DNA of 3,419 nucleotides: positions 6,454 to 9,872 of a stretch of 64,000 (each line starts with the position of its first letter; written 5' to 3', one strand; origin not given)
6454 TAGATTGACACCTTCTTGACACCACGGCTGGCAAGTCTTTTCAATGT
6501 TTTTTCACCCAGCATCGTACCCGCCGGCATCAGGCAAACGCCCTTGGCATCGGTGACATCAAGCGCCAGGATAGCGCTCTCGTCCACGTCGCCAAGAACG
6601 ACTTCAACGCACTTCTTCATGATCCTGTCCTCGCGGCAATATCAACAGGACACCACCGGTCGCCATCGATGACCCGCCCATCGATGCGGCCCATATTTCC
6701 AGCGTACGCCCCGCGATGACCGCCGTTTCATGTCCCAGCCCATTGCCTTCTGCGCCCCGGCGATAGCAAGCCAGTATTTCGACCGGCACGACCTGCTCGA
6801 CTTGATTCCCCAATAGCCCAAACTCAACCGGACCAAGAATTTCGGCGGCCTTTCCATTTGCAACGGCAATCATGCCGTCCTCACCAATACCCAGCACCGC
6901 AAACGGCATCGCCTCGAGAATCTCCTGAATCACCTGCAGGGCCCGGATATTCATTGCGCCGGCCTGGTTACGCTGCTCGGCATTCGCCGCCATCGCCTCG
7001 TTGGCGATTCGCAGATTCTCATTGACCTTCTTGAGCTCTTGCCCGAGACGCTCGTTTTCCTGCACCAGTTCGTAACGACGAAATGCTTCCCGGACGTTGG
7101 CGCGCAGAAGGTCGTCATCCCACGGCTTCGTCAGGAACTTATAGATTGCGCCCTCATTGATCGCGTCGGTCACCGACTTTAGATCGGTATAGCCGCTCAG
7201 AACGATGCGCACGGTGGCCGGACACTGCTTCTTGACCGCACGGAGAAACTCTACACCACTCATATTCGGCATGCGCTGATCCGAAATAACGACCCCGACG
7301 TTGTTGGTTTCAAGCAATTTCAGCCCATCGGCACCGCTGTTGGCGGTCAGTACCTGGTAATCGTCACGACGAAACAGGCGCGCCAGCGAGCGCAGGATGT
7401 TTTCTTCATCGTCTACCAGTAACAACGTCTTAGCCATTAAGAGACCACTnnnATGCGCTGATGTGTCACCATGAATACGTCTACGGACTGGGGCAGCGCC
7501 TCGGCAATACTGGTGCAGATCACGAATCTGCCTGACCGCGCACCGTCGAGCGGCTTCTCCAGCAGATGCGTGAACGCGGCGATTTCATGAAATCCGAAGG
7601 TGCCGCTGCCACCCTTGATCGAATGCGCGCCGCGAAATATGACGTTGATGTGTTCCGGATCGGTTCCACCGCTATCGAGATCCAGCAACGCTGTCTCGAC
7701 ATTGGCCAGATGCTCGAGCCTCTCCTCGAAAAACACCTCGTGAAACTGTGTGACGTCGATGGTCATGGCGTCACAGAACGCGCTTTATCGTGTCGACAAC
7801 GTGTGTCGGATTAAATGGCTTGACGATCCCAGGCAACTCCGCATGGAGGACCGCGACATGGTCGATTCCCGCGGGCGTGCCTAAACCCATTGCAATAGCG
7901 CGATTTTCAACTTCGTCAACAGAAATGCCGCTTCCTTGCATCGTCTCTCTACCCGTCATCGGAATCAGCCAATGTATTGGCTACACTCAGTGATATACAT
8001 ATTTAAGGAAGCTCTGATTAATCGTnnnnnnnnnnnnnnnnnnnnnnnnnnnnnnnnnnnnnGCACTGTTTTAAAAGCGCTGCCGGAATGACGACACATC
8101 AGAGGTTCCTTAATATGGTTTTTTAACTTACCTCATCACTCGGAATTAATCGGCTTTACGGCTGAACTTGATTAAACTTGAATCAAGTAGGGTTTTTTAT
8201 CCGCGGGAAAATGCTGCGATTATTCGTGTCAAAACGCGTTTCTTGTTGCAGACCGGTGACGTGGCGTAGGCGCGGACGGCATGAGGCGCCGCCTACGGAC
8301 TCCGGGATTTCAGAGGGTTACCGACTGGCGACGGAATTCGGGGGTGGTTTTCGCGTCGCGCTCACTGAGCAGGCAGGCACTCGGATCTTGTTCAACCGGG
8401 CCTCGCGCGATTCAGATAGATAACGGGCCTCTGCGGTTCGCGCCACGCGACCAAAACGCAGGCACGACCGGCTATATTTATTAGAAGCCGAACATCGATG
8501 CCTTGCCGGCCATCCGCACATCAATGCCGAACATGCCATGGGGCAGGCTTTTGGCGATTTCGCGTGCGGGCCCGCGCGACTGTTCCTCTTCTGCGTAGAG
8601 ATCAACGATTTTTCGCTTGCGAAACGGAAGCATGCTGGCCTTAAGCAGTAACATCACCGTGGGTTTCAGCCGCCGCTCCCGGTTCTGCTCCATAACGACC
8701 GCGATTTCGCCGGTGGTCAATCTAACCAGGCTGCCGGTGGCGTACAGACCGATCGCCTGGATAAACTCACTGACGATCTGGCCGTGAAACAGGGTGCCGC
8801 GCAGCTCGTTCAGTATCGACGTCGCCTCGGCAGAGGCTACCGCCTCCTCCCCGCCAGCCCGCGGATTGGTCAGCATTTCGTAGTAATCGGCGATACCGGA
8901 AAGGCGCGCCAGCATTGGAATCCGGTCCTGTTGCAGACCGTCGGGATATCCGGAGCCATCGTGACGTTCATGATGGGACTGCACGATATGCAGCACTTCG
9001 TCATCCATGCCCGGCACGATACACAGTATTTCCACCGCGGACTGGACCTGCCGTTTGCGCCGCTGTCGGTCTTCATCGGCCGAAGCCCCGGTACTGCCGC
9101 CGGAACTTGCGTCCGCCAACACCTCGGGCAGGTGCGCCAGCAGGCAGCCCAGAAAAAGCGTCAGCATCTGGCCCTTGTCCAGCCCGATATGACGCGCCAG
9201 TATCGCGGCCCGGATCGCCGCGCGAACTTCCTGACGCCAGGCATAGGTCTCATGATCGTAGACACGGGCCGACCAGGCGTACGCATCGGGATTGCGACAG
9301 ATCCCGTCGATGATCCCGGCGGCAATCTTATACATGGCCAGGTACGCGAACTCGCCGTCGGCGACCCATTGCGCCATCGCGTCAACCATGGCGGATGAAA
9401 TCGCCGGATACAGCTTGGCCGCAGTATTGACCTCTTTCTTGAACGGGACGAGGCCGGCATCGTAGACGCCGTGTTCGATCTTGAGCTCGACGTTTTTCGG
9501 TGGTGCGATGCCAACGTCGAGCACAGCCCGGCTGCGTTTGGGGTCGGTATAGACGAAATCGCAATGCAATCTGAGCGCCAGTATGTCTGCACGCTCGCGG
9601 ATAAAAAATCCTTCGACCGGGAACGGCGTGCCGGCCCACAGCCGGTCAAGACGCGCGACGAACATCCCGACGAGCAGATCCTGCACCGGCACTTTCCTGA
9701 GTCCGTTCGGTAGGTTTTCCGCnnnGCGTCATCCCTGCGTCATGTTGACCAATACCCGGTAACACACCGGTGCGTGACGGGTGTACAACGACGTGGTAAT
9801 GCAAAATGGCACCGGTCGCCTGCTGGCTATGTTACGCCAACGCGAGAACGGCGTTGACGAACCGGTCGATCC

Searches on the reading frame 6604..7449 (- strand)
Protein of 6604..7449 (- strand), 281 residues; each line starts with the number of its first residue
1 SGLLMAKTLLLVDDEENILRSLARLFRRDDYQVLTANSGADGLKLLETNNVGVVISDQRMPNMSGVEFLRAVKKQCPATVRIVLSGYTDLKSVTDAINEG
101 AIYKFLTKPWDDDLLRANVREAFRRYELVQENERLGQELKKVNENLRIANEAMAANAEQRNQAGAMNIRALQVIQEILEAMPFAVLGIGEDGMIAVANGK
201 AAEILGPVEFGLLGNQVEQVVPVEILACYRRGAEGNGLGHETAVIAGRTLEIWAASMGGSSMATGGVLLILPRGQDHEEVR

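Call 88: search_protein_families(library=pfam, proteins=[window:6604-7449:-], max_evalue=0.001)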
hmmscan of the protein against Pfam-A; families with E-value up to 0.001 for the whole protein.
window:6604-7449:- (281 aa): 1 family
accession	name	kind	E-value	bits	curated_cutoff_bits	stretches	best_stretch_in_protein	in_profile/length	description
PF00072.30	Response_reg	-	8.2e-24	84.4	30.2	1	10-119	2-110/111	Response regulator receiver domain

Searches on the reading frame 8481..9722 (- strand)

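Call 88: search_protein_families(library=pfam, proteins=[window:8481-9722:-], max_evalue=0.001)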
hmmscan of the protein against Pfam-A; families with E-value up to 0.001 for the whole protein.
window:8481-9722:- (413 aa): 3 families
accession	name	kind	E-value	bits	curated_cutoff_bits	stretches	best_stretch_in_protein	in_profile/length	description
PF13487.12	HD_5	-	5.6e-17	62.4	27.2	1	174-312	27-166/170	HD domain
PF11871.13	DUF3391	-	3.7e-16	60.3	27.8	1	8-116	1-122/136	Domain of unknown function (DUF3391)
PF01966.28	HD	-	0.00024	21.8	22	1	221-283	54-115/116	HD domain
